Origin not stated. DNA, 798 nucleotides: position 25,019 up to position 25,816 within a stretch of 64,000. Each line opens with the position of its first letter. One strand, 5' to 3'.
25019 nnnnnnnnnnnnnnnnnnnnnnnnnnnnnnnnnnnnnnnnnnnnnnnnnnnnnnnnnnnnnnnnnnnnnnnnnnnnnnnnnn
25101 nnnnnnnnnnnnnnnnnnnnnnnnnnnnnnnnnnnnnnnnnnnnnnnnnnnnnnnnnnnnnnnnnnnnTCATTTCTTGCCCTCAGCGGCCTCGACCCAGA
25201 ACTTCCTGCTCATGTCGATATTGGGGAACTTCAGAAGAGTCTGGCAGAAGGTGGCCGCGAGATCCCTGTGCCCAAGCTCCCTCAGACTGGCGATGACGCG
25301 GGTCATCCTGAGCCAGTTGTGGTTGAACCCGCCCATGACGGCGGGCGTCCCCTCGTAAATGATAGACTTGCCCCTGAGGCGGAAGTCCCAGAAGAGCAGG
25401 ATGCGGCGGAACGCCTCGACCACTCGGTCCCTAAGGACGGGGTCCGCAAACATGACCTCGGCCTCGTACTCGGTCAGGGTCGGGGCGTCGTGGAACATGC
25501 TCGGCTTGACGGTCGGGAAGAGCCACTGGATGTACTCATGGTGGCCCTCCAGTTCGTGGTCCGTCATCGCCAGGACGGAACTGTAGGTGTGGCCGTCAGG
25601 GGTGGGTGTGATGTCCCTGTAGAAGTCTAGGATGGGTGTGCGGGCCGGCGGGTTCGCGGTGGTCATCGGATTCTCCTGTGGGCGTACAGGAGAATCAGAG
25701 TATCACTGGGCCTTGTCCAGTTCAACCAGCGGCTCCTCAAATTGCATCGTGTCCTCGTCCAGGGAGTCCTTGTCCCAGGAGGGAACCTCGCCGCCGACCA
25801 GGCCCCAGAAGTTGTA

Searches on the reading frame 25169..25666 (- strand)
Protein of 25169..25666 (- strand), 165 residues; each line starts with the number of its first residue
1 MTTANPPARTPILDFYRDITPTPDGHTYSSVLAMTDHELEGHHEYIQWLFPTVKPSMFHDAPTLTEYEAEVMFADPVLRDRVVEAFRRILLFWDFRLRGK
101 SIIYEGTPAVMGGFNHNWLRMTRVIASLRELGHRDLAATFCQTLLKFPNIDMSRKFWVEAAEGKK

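Call 3: search_protein_families(library=pfam, proteins=[window:25169-25666:-], max_evalue=0.01)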
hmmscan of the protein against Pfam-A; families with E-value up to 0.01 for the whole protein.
window:25169-25666:- (165 aa): 1 family
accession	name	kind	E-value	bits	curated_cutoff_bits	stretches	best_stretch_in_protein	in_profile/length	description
PF04664.18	OGFr_N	-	2.3e-16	60.4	22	1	13-146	9-153/208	Opioid growth factor receptor (OGFr) conserved region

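Call 4: search_protein_families(library=phrogs, proteins=[window:25169-25666:-], max_evalue=0.01)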
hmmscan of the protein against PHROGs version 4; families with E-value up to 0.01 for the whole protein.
window:25169-25666:- (165 aa): 0 families

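Call 73: search_protein_families(library=padloc, proteins=[window:25169-25666:-], max_evalue=0.01)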
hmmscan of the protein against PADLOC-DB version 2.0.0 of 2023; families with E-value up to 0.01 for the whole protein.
window:25169-25666:- (165 aa): 0 families

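Call 97: search_dna_similar(query=window:25169-25666:-, collection=phages, mode=protein, max_rows=15, max_evalue=0.001)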
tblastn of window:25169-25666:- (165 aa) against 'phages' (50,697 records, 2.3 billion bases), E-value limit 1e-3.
Records with a match: 1; places in all: 1; records where one place covers at least 80% of the query: 1.
Best place of each record, by identity: <60% 1.
By first word of the organism name: uncultured 1.
By host as written in the record: - 1.
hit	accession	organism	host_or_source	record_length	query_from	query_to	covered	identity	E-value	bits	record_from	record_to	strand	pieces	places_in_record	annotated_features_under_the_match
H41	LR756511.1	uncultured phage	metagenomic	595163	10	147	84%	32.6%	6e-14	74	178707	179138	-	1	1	record has no annotation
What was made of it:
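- The OGFr_N gene matches only the huge phage LR756511 (call 97).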
